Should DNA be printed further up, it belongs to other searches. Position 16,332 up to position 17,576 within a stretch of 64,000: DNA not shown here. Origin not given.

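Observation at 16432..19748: Paired FadL/PorV-like outer-membrane barrels flanking a lone MalK-type ATPase under a palindrome-containing promoter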

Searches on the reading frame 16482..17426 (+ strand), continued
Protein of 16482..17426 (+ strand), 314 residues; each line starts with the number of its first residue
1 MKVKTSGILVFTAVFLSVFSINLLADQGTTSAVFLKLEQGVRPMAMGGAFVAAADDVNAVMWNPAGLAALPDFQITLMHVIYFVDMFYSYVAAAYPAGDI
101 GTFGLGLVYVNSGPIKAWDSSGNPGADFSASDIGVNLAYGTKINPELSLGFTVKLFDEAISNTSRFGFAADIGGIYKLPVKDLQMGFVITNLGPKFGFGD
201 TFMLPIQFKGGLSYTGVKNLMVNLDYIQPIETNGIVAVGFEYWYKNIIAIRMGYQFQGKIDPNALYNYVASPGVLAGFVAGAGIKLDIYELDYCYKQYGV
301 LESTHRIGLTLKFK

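Call 56: search_protein_families(library=pfam, proteins=[L018:4813-7785:+, L024:4593-7847:+, L059:5944-7848:+, L064:5855-7894:+, L045:4048-7929:+], max_evalue=0.01)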
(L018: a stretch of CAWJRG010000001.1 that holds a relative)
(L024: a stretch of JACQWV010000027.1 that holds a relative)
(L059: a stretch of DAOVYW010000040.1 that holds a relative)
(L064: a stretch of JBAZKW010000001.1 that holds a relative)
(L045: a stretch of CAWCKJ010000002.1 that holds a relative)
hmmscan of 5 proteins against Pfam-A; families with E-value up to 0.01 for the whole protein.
L018:4813-7785:+ (991 aa): 4 families
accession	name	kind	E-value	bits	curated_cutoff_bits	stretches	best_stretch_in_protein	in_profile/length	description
PF00754.31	F5_F8_type_C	-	6.1e-13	49.4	28.2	1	121-234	6-114/127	F5/8 type C domain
PF22633.2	F5_F8_type_C_2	-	4e-12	47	27.8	1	132-230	2-91/91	NedA-like, galactose-binding domain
PF08547.18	CIA30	-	0.001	19.6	24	1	760-864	37-143/157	Complex I intermediate-associated protein 30 (CIA30)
PF13585.12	CHU_C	-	0.0017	18.9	27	1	932-978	33-72/86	CHU_C Type IX secretion signal domain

L024:4593-7847:+ (1085 aa): 5 families
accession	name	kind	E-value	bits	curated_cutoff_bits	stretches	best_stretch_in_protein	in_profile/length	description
PF13570.13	Beta-prop_ACSF4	-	8.7e-33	114.5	133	2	95-311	51-256/329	Beta-alanine-activating enzyme, beta-propeller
PF13360.13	PQQ_2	-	5.8e-30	105.1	27.6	2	152-326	2-180/233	Outer membrane protein assembly factor BamB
PF00041.27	fn3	-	2e-09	38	25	1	538-619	5-82/84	Fibronectin type III domain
PF01011.28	PQQ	-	1.2e-08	34.6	26.7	1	96-132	50-86/595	Glucose/ethanol/alcohol dehydrogenase, beta-propeller domain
PF18962.6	Por_Secre_tail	-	2.5e-07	31.3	27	1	1001-1073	2-69/75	Secretion system C-terminal sorting domain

L059:5944-7848:+ (634 aa): 3 families
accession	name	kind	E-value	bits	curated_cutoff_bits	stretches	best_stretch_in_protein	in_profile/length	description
PF13860.13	FlgD_ig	-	0.00039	20.8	27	1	572-623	24-78/79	FlgD Ig-like domain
PF01833.30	TIG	-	0.00096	19.5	20.9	1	435-504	1-68/84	IPT/TIG domain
PF18962.6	Por_Secre_tail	-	0.0032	18.2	27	0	546-631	1-74/75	Secretion system C-terminal sorting domain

L064:5855-7894:+ (680 aa): 4 families
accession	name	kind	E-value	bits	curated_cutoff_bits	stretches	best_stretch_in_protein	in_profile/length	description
PF00082.27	Peptidase_S8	-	9.7e-64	215.9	21.8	1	197-482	3-288/288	Subtilase family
PF18962.6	Por_Secre_tail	-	2.1e-05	25.2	27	1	599-675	1-72/75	Secretion system C-terminal sorting domain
PF22148.1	Fervidolysin_NPro-like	-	3.4e-05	24.6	21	1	91-159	16-81/81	Fervidolysin N-terminal prodomain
PF13860.13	FlgD_ig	-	0.0016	18.8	27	1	621-668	26-77/79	FlgD Ig-like domain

L045:4048-7929:+ (1293 aa): 1 family
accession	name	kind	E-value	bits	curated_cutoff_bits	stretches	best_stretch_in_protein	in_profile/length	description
PF13860.13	FlgD_ig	-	4.1e-05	23.9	27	1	1228-1276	24-72/79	FlgD Ig-like domain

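Call 63: find_encoding_contigs(protein=P0048, flank=8000, max_places=2)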
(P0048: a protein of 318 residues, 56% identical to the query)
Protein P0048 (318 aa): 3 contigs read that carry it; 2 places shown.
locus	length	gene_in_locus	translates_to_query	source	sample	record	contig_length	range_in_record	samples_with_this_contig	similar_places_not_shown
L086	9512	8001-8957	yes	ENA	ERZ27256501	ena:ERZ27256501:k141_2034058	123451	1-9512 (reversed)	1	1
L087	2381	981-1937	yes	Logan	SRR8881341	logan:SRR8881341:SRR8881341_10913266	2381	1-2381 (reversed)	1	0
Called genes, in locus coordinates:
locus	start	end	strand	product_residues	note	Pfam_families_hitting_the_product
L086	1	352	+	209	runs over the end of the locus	PF00213:OSCP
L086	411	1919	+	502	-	PF02874:ATP-synt_ab_N, PF00006:ATP-synt_ab, PF00306:ATP-synt_ab_C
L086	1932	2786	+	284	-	PF00231:ATP-synt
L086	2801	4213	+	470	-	PF02874:ATP-synt_ab_N, PF00006:ATP-synt_ab, PF22919:ATP-synt_VA_C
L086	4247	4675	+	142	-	PF02823:ATP-synt_DE_N, PF00401:ATP-synt_DE (weak)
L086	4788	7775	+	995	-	PF00754:F5_F8_type_C, PF22633:F5_F8_type_C_2, PF22848:ASD1_dom (weak), PF08547:CIA30 (weak)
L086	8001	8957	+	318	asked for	PF03687:UPF0164 (weak)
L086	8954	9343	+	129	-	PF01894:YjbQ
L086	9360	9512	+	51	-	?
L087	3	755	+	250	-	?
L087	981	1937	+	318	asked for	PF03687:UPF0164 (weak)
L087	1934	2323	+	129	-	PF01894:YjbQ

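Call 64: find_encoding_contigs(protein=P0102, flank=6000, max_places=2)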
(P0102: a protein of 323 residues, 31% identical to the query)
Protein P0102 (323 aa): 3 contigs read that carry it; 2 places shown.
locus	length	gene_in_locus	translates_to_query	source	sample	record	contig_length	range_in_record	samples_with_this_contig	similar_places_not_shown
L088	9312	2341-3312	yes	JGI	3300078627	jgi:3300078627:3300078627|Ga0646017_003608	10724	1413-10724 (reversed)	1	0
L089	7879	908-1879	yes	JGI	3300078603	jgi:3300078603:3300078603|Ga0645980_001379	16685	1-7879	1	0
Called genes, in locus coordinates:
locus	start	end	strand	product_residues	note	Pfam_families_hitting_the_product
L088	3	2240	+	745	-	?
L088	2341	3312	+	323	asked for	-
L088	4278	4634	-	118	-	-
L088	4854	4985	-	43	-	-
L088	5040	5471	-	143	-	-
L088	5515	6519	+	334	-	PF18962:Por_Secre_tail (faint), PF13585:CHU_C (faint), PF13860:FlgD_ig (weak)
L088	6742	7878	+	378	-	PF00356:LacI, PF13407:Peripla_BP_4, PF00532:Peripla_BP_1, PF13377:Peripla_BP_3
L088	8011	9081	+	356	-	PF03664:Glyco_hydro_62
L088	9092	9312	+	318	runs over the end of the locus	PF03664:Glyco_hydro_62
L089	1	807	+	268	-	?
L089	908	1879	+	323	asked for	-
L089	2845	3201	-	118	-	-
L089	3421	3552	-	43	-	-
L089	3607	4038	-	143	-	-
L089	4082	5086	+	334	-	PF18962:Por_Secre_tail (faint), PF13585:CHU_C (faint), PF13860:FlgD_ig (weak)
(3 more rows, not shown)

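Call 67: search_protein_families(library=ncbifam, proteins=[L088:5515-6519:+, L086:4788-7775:+, L088:3-2240:+], max_evalue=0.01)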
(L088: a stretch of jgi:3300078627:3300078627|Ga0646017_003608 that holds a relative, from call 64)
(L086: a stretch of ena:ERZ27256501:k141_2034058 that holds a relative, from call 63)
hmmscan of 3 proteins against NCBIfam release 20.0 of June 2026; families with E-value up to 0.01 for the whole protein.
L088:5515-6519:+ (334 aa): 10 families
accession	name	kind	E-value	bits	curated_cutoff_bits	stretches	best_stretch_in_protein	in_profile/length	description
NF009453.0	PRK12813.1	equivalog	1.7e-12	47.4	264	2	250-317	110-178/223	flagellar basal body rod modification protein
NF052228.1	T9SS_PorZ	equivalog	3.8e-12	45.5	260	1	232-316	667-746/757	type IX secretion system anionic LPS delivery protein PorZ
NF005176.1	PRK06655.1-1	equivalog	1.3e-11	44.8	230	0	262-328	96-165/197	flagellar hook assembly protein FlgD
NF033707.1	T9SS_sortase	equivalog_domain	1.5e-10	39.4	420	1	201-329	962-1095/1095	type IX secretion system sortase PorU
NF009276.0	PRK12633.1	equivalog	1.9e-06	27.7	383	0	263-316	129-185/234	flagellar basal body rod modification protein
TIGR04183.1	Por_Secre_tail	domain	8e-06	25.7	23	1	241-314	2-62/72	T9SS type A sorting domain-containing protein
NF053608.1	Lsa66_OmpA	equivalog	3.9e-05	22.3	700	0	186-307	97-223/581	fibronectin-binding adhesin Lsa66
NF009452.0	PRK12812.1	equivalog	5.7e-05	22.5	258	0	187-213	182-208/289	flagellar basal body rod modification protein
NF009277.0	PRK12634.1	equivalog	5.8e-05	23.3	333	0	84-120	149-185/221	flagellar basal body rod modification protein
NF052323.1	T9SSA_dep_M6i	equivalog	0.00028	19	600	1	242-330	962-1043/1043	T9SS-dependent M6-like inactivated metalloprotease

L086:4788-7775:+ (995 aa): 1 family
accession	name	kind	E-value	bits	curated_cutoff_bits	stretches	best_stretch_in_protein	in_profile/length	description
NF005176.1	PRK06655.1-1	equivalog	0.00019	21.4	230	1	901-976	67-143/197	flagellar hook assembly protein FlgD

L088:3-2240:+ (745 aa): 6 families
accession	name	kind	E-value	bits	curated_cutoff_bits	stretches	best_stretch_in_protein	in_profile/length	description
NF049877.1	GlucurArabfur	equivalog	2.1e-20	72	1800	1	199-354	1054-1231/1400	beta-d-glucuronidase/beta-L-arabinofuranosidase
NF005176.1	PRK06655.1-1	equivalog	6.1e-05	23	230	1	672-733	96-153/197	flagellar hook assembly protein FlgD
NF033707.1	T9SS_sortase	equivalog_domain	0.00011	20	420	1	675-735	1025-1084/1095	type IX secretion system sortase PorU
NF009276.0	PRK12633.1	equivalog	0.001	18.8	383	1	673-728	129-181/234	flagellar basal body rod modification protein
NF009277.0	PRK12634.1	equivalog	0.0012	19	333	1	660-742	108-188/221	flagellar basal body rod modification protein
NF009452.0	PRK12812.1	equivalog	0.0013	18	258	1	673-734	152-212/289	flagellar basal body rod modification protein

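Call 87: search_protein_families(library=pfam, proteins=[L049:9065-9619:+], max_evalue=0.01)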
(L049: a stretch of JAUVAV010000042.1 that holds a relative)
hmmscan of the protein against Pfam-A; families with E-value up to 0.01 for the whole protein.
L049:9065-9619:+ (184 aa): 1 family
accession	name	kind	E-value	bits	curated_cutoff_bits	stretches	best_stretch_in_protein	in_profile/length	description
PF00672.30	HAMP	-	2.2e-11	44.3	25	1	101-152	1-52/53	HAMP domain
